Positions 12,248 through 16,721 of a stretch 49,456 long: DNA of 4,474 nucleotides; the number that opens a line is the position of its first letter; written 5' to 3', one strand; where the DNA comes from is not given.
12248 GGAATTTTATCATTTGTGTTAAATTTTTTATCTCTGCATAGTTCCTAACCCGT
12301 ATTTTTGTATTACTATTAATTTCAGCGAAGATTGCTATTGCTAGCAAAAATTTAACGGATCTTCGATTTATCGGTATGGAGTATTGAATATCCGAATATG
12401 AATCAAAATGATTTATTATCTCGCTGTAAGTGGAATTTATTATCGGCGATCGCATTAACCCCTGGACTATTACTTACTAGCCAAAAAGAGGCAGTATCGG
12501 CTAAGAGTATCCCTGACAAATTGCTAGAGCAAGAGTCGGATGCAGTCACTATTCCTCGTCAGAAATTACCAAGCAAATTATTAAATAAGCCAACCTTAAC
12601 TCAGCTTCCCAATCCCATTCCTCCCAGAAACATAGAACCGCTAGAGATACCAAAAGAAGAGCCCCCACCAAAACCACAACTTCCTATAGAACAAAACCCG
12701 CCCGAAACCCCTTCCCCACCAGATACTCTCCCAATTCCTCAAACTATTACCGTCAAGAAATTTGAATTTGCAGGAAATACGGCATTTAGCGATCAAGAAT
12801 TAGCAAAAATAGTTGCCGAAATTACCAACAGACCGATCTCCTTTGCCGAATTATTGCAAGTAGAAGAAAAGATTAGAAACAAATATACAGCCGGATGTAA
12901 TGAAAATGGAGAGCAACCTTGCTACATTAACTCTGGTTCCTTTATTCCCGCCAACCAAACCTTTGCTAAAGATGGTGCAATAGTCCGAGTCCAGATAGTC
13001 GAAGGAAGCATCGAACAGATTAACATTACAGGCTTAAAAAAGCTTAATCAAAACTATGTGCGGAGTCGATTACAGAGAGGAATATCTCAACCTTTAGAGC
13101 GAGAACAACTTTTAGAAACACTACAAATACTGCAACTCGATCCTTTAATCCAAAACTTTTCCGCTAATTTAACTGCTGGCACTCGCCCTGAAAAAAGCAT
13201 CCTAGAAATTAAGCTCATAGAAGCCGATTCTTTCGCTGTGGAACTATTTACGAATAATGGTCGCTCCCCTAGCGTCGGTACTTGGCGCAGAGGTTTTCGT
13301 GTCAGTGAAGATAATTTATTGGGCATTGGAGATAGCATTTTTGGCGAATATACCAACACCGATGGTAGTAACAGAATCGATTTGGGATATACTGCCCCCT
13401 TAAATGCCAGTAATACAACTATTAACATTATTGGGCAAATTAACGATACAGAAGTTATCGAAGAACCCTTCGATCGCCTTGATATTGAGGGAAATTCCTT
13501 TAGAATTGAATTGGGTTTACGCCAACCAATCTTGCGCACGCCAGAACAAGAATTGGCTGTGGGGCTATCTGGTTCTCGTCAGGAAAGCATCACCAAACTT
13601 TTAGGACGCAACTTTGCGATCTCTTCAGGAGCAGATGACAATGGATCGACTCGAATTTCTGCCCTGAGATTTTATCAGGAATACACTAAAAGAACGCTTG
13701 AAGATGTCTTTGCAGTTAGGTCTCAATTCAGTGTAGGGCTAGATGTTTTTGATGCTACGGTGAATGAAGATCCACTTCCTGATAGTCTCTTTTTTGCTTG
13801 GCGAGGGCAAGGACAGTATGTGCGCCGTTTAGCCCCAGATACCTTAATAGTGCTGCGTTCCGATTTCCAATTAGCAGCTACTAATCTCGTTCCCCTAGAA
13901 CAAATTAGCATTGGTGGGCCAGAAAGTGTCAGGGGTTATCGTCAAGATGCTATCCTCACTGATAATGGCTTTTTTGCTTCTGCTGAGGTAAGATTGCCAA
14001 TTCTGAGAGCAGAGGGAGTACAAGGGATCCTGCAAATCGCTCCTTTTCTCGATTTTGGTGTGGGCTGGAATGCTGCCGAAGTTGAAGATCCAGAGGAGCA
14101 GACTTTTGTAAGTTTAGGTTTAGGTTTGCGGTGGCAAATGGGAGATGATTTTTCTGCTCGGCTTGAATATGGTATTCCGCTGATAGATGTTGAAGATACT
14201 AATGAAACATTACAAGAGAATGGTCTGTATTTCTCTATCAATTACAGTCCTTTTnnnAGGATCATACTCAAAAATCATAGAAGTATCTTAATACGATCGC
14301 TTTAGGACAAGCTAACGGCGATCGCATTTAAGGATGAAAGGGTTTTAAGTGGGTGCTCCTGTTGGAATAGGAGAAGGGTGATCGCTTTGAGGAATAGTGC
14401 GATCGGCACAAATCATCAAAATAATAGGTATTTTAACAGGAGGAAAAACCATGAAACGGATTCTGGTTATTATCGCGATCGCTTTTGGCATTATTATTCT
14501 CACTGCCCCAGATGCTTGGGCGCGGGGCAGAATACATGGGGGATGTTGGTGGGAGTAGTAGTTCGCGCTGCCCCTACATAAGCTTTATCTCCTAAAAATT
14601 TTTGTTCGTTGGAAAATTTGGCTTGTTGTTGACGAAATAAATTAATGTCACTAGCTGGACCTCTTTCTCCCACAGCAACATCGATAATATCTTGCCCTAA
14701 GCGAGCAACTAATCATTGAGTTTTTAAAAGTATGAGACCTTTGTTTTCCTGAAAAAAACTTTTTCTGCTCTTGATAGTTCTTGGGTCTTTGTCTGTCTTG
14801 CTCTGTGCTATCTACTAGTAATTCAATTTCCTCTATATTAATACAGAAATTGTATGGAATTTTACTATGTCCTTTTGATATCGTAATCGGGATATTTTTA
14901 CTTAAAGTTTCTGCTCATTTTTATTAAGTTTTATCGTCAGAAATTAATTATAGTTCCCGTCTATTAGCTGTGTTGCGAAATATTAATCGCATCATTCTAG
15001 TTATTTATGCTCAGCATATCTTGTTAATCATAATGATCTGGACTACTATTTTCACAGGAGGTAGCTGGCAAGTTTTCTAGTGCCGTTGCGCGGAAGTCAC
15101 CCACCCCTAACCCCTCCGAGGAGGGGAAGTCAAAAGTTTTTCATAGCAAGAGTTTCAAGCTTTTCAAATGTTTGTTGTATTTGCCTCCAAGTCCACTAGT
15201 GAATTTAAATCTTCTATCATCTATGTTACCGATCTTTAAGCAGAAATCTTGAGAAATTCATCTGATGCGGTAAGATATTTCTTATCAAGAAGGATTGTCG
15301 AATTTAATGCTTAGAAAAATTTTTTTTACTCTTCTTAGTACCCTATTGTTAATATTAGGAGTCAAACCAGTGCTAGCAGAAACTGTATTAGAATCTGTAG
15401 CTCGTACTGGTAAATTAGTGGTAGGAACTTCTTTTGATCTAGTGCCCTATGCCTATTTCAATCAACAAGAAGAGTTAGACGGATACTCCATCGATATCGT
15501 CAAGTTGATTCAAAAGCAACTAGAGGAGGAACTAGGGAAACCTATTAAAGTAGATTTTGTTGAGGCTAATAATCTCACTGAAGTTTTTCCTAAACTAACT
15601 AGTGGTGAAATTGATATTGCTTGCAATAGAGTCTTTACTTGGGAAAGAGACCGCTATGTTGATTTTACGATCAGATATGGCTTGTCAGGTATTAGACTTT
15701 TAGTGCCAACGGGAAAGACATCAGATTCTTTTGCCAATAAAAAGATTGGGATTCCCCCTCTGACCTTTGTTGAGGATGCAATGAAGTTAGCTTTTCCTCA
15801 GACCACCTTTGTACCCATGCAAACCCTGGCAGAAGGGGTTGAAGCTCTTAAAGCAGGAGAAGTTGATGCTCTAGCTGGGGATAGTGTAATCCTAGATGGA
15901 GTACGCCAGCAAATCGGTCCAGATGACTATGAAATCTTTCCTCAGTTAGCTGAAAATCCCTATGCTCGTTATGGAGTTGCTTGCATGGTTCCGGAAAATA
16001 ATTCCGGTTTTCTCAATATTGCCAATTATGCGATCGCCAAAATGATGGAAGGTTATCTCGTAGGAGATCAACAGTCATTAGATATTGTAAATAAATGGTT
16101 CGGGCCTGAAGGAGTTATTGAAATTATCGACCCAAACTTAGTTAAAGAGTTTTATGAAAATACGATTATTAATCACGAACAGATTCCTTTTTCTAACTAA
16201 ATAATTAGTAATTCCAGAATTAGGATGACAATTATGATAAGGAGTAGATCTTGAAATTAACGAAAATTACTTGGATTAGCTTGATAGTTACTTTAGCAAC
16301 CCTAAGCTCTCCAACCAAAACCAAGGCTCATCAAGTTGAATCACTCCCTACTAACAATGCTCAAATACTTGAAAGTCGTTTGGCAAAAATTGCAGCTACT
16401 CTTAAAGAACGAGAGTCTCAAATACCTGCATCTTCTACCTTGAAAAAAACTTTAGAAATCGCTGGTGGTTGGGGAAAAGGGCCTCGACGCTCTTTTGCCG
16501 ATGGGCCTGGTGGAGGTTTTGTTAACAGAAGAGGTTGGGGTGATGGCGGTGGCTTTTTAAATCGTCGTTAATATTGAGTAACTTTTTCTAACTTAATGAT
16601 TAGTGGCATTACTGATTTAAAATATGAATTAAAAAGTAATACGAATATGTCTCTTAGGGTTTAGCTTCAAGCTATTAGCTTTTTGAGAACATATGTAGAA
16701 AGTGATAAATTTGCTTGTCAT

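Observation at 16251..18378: Radical-SAM/SPASM enzyme with two tandem Gly-rich secreted precursor genes (GRRM-type RiPP-like system)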

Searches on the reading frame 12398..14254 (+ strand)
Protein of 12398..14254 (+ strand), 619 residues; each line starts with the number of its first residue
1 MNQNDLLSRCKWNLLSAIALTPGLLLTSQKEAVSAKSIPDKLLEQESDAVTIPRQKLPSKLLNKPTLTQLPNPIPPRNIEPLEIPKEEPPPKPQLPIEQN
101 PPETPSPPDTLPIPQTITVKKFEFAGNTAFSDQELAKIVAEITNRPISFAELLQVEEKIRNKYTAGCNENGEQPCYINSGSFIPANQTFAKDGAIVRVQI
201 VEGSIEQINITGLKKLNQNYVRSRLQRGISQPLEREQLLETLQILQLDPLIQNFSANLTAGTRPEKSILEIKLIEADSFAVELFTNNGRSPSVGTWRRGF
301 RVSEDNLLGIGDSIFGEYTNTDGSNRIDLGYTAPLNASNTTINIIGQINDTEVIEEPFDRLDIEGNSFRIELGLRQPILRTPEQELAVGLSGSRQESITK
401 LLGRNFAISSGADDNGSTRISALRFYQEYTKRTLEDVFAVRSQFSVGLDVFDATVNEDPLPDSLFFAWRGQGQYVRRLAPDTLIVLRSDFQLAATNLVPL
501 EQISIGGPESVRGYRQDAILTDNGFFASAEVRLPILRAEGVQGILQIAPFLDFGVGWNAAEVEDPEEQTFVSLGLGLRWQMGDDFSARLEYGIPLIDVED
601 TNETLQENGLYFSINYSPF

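Call 24: search_protein_families(library=ncbifam, proteins=[window:12398-14254:+], max_evalue=0.001)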
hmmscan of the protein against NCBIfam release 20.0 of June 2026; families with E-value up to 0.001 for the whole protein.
window:12398-14254:+ (619 aa): 3 families
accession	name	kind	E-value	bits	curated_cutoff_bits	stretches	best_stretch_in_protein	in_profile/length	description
TIGR03303.1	OM_YaeT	equivalog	9.5e-12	44.1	297.15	1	119-599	243-726/741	outer membrane protein assembly factor BamA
NF047779.1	Omp85_fam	subfamily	9.1e-11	41.8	200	1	504-616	318-421/423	Omp85 family outer membrane protein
TIGR00992.1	3a0901s03IAP75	subfamily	0.00014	20.2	1163.25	0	479-540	592-653/718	IAP75 family chloroplast envelope protein translocase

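Call 25: search_protein_families(library=pfam, proteins=[window:12398-14254:+], max_evalue=0.001)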
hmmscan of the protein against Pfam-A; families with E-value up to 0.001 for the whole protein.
window:12398-14254:+ (619 aa): 5 families
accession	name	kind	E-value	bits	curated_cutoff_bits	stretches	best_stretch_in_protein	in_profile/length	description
PF03865.19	ShlB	-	7.3e-26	91.8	22.7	1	266-578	2-310/311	Haemolysin secretion/activation protein ShlB/FhaC/HecB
PF01103.29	Omp85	-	9.1e-17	62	24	1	306-615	1-322/325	Omp85 superfamily domain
PF08479.16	POTRA_2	-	1.1e-06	28.8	24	1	118-165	2-49/76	POTRA domain, ShlB-type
PF07244.20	POTRA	-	1.7e-05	25.8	21.3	0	118-163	2-47/79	Surface antigen variable number repeat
PF13505.12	OMP_b-brl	-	0.00042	21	28.7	0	547-616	101-173/175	Outer membrane protein beta-barrel domain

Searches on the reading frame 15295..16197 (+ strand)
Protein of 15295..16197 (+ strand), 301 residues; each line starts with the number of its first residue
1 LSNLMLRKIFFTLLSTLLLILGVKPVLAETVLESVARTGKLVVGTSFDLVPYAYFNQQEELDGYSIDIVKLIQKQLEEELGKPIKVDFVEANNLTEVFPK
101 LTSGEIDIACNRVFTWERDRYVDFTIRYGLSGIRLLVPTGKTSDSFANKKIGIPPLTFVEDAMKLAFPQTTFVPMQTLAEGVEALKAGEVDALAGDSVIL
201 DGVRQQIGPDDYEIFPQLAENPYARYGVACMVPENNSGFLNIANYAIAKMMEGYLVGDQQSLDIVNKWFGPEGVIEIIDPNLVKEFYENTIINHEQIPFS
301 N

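Call 24: search_protein_families(library=ncbifam, proteins=[window:15295-16197:+], max_evalue=0.001)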
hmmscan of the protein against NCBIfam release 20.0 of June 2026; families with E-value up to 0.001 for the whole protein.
window:15295-16197:+ (301 aa): 11 families
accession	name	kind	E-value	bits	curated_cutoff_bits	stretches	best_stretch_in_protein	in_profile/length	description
TIGR04262.1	orph_peri_GRRM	subfamily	1.9e-82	276.4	190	1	39-298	1-256/257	extracellular substrate binding-like orphan protein GrrP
TIGR01096.1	3A0103s03R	subfamily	6.8e-24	84.7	256.35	1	18-251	5-237/250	lysine/arginine/ornithine ABC transporter substrate-binding protein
NF008426.0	PRK11260.1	equivalog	1.3e-13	50.8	312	1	7-270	8-261/266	cystine ABC transporter substrate-binding protein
NF008885.0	PRK11917.1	equivalog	2.7e-11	43.5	373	1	27-150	26-147/259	bifunctional adhesin/ABC transporter aspartate/glutamate-binding protein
NF008063.0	PRK10797.1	subfamily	1.4e-09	37.5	375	1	28-250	29-256/302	glutamate/aspartate ABC transporter substrate-binding protein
NF007029.0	PRK09495.1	equivalog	4.4e-08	33.2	303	1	27-272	13-246/248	glutamine ABC transporter substrate-binding protein GlnH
NF052427.1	StpK7MSMEG_1200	equivalog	7.5e-08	31.3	900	1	22-142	345-458/601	serine/threonine protein kinase StpK7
NF041765.1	ArtJ_Ecoli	equivalog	2.7e-05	23.9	510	1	26-251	9-228/243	arginine ABC transporter substrate-binding protein ArtJ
NF008112.0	PRK10859.1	equivalog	2.8e-05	22.8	354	1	7-128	7-125/483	membrane-bound lytic murein transglycosylase MltF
TIGR02995.1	ectoine_ehuB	equivalog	0.00018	20.9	190.9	1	14-236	7-233/275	ectoine/hydroxyectoine ABC transporter substrate-binding protein EhuB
NF011965.0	PRK15437.1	equivalog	0.00091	18.9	459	0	35-198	22-185/260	histidine ABC transporter substrate-binding protein HisJ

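Call 25: search_protein_families(library=pfam, proteins=[window:15295-16197:+], max_evalue=0.001)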
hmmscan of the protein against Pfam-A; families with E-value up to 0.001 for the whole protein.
window:15295-16197:+ (301 aa): 2 families
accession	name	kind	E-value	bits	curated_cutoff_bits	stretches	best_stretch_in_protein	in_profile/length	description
PF00497.25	SBP_bac_3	-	5e-21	75.3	26.4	1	41-270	1-131/132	Bacterial extracellular solute-binding proteins, family 3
PF10613.14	Lig_chan-Glu_bd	-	0.00015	22.3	30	1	51-138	12-112/115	Ligated ion channel L-glutamate- and glycine-binding site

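Call 39: search_solved_structures(query=window:15295-16197:+, max_evalue=0.00001, show_alignments=2)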
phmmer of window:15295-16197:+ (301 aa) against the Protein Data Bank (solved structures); distinct sequences matched with E-value up to 0.00001: 22.
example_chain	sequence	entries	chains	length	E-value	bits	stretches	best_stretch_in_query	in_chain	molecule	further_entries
5eyf_A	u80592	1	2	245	5e-14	55.3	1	29-270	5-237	Glutamate ABC superfamily ATP binding cassette transporter, binding protein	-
4zv1_A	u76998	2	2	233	2e-12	50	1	39-270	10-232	AncQR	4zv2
8ovn_A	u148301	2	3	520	7.6e-12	48.2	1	30-251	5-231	Putative periplasmic binding transport protein,Green fluorescent protein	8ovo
5t0w_A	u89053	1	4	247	2e-11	46.8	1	28-200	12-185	AncCDT-1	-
2ia4_A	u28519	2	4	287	3e-11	46.2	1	28-251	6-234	Putative periplasmic binding transport protein | PERIPLASMIC BINDING TRANSPORT PROTEIN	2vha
5tuj_C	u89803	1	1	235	4.2e-11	45.7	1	30-200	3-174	Ancestral protein CDT-Anc1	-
9fbu_A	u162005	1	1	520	6.4e-11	45.1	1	30-251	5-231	Periplasmic binding transport protein,Green fluorescent protein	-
2v25_A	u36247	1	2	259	3.4e-10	42.8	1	27-213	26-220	MAJOR CELL-BINDING FACTOR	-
3vv5_A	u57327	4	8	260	3.4e-10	42.7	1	32-271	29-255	Amino acid ABC transporter, binding protein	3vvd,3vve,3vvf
8ovp_A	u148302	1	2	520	1.4e-09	40.7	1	30-250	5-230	Putative periplasmic binding transport protein,Green fluorescent protein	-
4h5f_A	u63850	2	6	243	2e-08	37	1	30-198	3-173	Amino acid ABC superfamily ATP binding cassette transporter, binding protein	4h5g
2yjp_A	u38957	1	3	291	7.3e-08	35.1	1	33-252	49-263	PUTATIVE ABC TRANSPORTER, PERIPLASMIC BINDING PROTEIN, AMINO ACID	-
3tql_A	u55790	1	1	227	8.9e-08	34.8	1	45-250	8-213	Arginine-binding protein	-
7ejg_C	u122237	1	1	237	9.6e-08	34.7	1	43-248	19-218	EAL domain-containing protein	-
4ymx_A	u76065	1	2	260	1.4e-07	34.2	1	31-269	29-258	ABC-type amino acid transport system, periplasmic component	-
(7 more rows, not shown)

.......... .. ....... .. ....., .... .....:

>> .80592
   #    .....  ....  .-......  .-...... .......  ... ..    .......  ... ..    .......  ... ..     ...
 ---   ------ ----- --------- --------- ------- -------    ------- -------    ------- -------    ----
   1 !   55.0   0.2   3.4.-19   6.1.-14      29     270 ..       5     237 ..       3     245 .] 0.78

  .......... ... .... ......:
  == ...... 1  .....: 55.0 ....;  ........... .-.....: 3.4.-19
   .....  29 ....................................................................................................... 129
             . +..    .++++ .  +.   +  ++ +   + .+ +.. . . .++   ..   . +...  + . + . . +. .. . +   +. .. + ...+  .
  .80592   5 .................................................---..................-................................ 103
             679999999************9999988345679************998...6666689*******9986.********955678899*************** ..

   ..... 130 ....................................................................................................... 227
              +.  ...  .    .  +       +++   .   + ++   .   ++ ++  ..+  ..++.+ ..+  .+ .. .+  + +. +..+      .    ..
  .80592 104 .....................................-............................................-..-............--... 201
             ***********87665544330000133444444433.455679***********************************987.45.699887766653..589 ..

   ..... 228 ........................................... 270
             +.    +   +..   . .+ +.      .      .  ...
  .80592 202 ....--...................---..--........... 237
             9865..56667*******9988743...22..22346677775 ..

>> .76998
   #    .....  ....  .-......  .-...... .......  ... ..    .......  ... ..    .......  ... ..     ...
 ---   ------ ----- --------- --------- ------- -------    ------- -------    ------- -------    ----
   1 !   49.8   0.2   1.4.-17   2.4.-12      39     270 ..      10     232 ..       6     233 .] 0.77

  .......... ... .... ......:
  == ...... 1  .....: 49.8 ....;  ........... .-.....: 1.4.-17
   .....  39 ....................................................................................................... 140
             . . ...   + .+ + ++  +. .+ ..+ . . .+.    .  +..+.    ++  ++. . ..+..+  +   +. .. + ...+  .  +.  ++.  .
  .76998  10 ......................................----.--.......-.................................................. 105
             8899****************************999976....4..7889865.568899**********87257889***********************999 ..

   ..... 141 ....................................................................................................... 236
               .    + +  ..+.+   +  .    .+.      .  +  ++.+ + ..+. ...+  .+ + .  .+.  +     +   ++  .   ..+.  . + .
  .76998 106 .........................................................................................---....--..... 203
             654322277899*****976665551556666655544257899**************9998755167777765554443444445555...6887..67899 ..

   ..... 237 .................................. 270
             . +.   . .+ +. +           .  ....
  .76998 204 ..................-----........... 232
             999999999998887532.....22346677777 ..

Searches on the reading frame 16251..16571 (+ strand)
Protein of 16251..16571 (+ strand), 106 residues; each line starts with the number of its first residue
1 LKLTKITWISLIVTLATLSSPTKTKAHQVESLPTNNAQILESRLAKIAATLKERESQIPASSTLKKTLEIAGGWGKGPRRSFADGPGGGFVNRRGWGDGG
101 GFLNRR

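Call 3: search_protein_families(library=ncbifam, proteins=[window:16251-16571:+], max_evalue=0.1)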
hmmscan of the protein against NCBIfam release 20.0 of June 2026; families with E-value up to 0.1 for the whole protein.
window:16251-16571:+ (106 aa): 1 family
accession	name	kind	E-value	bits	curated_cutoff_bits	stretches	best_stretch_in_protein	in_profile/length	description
TIGR04260.1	Cyano_gly_rpt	equivalog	1.8e-15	57.5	31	1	2-105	3-104/118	GrrA/OscA1 family cyclophane-containing rSAM-modified RiPP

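Call 4: search_protein_families(library=pfam, proteins=[window:16251-16571:+], max_evalue=0.1)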
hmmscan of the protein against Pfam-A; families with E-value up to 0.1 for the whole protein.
window:16251-16571:+ (106 aa): 0 families
